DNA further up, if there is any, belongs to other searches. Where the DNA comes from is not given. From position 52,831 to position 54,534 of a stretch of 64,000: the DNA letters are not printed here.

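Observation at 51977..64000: RpiR-flanked operon of at least 10 genes fits no described pathway: IolJ/IolC/IolB-like module plus FucI-like isomerase, FGGY kinase and a flavin/Fe-S/Etf redox module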

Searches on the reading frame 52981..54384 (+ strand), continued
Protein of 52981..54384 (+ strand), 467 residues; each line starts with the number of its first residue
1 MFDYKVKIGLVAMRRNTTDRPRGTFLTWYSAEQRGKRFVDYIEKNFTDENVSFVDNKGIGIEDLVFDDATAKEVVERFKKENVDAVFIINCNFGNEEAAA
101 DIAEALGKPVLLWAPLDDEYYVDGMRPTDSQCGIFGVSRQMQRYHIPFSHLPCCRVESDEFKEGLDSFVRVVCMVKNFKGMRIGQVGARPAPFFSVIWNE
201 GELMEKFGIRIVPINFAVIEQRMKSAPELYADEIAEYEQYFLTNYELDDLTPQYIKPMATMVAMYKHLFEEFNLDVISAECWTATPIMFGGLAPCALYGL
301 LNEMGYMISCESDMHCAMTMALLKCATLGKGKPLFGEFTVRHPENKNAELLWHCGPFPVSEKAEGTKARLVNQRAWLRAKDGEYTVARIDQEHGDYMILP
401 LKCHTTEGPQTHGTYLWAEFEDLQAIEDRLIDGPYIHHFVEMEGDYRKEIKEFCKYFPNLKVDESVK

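Call 50: search_protein_families(library=pfam, proteins=[L072:5294-6574:+, L072:7954-9300:+, L072:9314-9988:+, L072:11421-12554:+, L072:12565-14691:+, L072:17698-19434:+, L049:8631-9980:+], max_evalue=0.00001)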
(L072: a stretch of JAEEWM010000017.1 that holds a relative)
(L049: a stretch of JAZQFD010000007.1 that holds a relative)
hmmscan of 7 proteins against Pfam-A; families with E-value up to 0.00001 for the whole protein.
L072:5294-6574:+ (426 aa): 1 family
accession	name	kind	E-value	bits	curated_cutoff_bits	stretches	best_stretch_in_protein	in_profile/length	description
PF07690.21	MFS_1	-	3.2e-29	102.4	33.4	1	20-366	2-345/347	Major Facilitator Superfamily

L072:7954-9300:+ (448 aa): 1 family
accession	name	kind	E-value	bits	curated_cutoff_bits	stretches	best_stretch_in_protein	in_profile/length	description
PF02952.23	Fucose_iso_C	-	4.7e-06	26.7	29.3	1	356-447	44-139/143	L-fucose isomerase, C-terminal domain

L072:9314-9988:+ (224 aa): 1 family
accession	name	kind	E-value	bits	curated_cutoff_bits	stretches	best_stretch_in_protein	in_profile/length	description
PF00923.25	TAL_FSA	-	2.7e-49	168.5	27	1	4-209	2-275/285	Transaldolase/Fructose-6-phosphate aldolase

L072:11421-12554:+ (377 aa): 3 families
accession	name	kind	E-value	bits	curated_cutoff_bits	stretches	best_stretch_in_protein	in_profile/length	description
PF01546.33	Peptidase_M20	-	3.2e-14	53.8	24.6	1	76-372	2-204/206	Peptidase family M20/M25/M40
PF07687.19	M20_dimer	-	5.5e-12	46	21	1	179-275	5-102/107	Peptidase dimerisation domain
PF04389.22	Peptidase_M28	-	3.3e-07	30.7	21.3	1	60-153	1-77/193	Peptidase family M28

L072:12565-14691:+ (708 aa): 3 families
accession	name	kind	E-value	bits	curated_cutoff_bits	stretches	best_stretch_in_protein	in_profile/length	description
PF00933.27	Glyco_hydro_3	-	4.9e-68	230.3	27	1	17-335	1-315/316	Glycosyl hydrolase family 3 N terminal domain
PF01915.27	Glyco_hydro_3_C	-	9.8e-41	140.4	31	1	370-586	1-200/200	Glycosyl hydrolase family 3 C-terminal domain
PF14310.12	Fn3-like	-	6.4e-20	71.5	25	1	628-696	1-70/71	Fibronectin type III-like domain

L072:17698-19434:+ (578 aa): 1 family
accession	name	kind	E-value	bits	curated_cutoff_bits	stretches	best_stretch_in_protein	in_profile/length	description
PF13320.12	GH123_cat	-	8.9e-88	295.2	23.1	1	204-535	1-324/324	Glycoside hydrolase 123, catalytic domain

L049:8631-9980:+ (449 aa): 2 families
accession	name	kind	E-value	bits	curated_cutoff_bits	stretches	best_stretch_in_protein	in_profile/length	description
PF02055.22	Glyco_hydro_30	-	1.5e-41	143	23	1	44-335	3-314/348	Glycosyl hydrolase family 30 TIM-barrel domain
PF02057.21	Glyco_hydro_59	-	4e-10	39.9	27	1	42-272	1-205/294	Glycosyl hydrolase family 59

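Call 51: list_cluster_members(proteins=[window:52981-54384:+, window:54418-55854:+, window:55876-56961:+, window:58725-59513:+, window:48113-50344:-])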
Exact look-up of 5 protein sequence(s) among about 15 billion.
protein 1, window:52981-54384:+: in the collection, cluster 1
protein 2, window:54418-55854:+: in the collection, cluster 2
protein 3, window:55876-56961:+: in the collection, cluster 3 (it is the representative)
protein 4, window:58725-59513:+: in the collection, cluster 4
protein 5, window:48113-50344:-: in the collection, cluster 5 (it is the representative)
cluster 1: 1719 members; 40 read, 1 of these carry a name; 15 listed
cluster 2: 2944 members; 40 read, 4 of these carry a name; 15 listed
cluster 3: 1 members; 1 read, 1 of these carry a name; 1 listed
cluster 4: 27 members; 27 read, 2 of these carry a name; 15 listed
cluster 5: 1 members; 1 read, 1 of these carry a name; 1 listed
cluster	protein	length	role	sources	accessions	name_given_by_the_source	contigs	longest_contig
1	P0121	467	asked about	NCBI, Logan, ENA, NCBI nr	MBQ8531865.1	MAG: hypothetical protein IJ432_00340 [Clostridia bacterium] | hypothetical protein [Clostridia bacterium]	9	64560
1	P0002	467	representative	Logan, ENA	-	-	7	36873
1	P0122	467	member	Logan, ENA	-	-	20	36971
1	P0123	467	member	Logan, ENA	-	-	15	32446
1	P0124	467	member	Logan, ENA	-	-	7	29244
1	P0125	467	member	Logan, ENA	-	-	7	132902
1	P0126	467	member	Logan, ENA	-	-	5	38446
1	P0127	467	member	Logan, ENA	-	-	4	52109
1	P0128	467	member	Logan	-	-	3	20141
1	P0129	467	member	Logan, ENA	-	-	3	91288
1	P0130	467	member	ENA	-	-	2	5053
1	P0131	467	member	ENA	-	-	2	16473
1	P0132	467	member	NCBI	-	-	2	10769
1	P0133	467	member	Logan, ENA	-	-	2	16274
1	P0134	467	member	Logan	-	-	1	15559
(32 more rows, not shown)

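Call 52: predict_structure(alignment_id=A1)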
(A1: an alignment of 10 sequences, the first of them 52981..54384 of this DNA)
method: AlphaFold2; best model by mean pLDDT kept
length: 467 residues; sequences in the alignment: 10
mean_pLDDT: 59.5   pTM: 0.54
mean pLDDT of the five models: 59.5, 49.3, 47.4, 47.3, 45.5
residues with pLDDT >= 90: 15; 70-90: 135; 50-70: 160; < 50: 157
segments of 3 or more residues with pLDDT < 50: 1-3, 15-29, 60-64, 116-158, 188-203, 282-287, 336-377, 408-417, 430-438
pLDDT, mean of each block of 10 residues (from residue 1): 65 54 43 67 75 68 58 84 78 60 72 51 34 39 31 40 57 55 62 34 52 74 89 91 69 81 90 77 50 62 72 57 61 46 35 35 48 44 68 61 60 47 58 41 75 61 67
secondary structure, 60 per line:
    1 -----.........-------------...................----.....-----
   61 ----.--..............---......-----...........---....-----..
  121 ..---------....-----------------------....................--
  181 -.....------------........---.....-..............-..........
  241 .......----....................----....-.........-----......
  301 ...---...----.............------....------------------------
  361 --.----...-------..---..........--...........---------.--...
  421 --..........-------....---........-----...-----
elements in order: E6-14 H28-46 E51-55 H68-81 E85-90 H96-106 E110-113 H119-122 E132-135 H159-178 E182-186 H199-206 E210-214 H216-229 H231-244 E245-247 H252-271 E276-279 H281-289 H295-303 E307-309 H314-326 E333-336 E368-370 E383-392 E395-405 E418-420 H423-432 E440-443 H447-454 E460-462

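Call 70: search_protein_representatives(protein=window:52981-54384:+)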
Query: 467 residues. Proteins with E-value up to 0.001 (for the whole library): 1361; up to 1e-10: 672; up to 1e-30: 158. The best 150 are listed.
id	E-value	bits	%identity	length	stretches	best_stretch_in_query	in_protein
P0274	5.1e-219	744.4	66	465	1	1-464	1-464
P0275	1.4e-143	495.7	78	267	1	204-467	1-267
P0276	2.9e-137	474.8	48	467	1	1-463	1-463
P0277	2.1e-121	422.5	57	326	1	141-463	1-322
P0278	5.9e-120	417.7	43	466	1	1-463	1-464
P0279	3.5e-99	349.2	83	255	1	66-243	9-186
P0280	2.5e-92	326.6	51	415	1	1-303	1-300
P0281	1.3e-91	324.3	38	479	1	40-457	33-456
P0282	7.4e-91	321.8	40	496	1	1-457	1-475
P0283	1.3e-89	317.7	36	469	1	3-464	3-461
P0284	1.5e-88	314.2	82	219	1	1-167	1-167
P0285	1.6e-87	310.8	55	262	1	116-365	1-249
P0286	1.3e-86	307.8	37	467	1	49-461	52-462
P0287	2.1e-86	307.1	37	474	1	48-457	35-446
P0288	2.3e-86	307.0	38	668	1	44-457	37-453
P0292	1.9e-81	290.8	36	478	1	36-463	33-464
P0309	4.5e-66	240.0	33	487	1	4-461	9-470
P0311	6.9e-66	239.4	30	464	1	35-457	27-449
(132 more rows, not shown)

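Call 71: list_cluster_members(proteins=[P0274, P0276, P0278, P0281, P0282, P0283, P0286, P0292, P0309, P0311])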
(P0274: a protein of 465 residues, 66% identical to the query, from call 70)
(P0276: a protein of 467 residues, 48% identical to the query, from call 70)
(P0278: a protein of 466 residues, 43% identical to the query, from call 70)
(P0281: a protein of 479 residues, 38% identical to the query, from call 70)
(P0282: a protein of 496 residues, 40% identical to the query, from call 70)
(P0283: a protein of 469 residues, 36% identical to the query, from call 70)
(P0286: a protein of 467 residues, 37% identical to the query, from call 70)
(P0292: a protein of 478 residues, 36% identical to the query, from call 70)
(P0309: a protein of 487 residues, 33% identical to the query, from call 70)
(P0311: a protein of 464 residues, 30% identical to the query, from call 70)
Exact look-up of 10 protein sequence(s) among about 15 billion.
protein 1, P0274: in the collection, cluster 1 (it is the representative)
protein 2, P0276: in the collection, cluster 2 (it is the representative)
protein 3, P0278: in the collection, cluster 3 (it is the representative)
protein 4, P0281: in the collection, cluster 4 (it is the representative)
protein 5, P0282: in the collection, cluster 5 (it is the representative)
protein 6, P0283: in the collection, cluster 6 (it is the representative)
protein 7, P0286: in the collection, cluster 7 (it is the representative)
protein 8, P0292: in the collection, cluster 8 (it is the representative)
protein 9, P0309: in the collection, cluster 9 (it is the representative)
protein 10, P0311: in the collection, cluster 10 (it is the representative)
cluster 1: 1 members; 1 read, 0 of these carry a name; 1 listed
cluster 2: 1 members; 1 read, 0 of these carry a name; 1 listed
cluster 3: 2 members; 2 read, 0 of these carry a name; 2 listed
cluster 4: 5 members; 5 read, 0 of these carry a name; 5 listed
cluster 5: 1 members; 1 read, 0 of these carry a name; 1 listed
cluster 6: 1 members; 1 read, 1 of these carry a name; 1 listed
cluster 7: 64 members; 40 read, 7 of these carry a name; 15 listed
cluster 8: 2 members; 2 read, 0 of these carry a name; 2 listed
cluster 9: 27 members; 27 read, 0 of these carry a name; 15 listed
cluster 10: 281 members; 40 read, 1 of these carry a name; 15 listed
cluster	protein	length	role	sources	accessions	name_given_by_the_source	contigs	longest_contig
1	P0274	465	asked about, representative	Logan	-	-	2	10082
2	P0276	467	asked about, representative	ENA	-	-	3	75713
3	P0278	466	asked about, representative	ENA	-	-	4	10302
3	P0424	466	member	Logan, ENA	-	-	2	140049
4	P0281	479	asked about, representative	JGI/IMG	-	-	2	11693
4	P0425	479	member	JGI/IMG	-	-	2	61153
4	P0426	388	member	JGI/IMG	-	-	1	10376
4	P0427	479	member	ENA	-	-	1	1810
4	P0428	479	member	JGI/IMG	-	-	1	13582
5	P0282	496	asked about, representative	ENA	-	-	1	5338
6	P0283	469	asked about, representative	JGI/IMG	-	L-fucose isomerase-like protein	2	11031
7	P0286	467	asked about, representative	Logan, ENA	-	-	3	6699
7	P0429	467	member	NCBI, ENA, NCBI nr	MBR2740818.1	MAG: L-fucose/L-arabinose isomerase family protein [Oscillospiraceae bacterium] | L-fucose/L-arabinose isomerase family protein [Oscillospiraceae bacterium]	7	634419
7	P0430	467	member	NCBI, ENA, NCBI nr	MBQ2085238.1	MAG: L-fucose/L-arabinose isomerase family protein [Oscillospiraceae bacterium] | L-fucose/L-arabinose isomerase family protein [Oscillospiraceae bacterium]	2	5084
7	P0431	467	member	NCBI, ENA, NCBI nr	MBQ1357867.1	MAG: L-fucose/L-arabinose isomerase family protein [Oscillospiraceae bacterium] | L-fucose/L-arabinose isomerase family protein [Oscillospiraceae bacterium]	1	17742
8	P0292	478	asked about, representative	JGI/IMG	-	-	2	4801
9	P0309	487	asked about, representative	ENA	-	-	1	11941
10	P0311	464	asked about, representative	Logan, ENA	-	-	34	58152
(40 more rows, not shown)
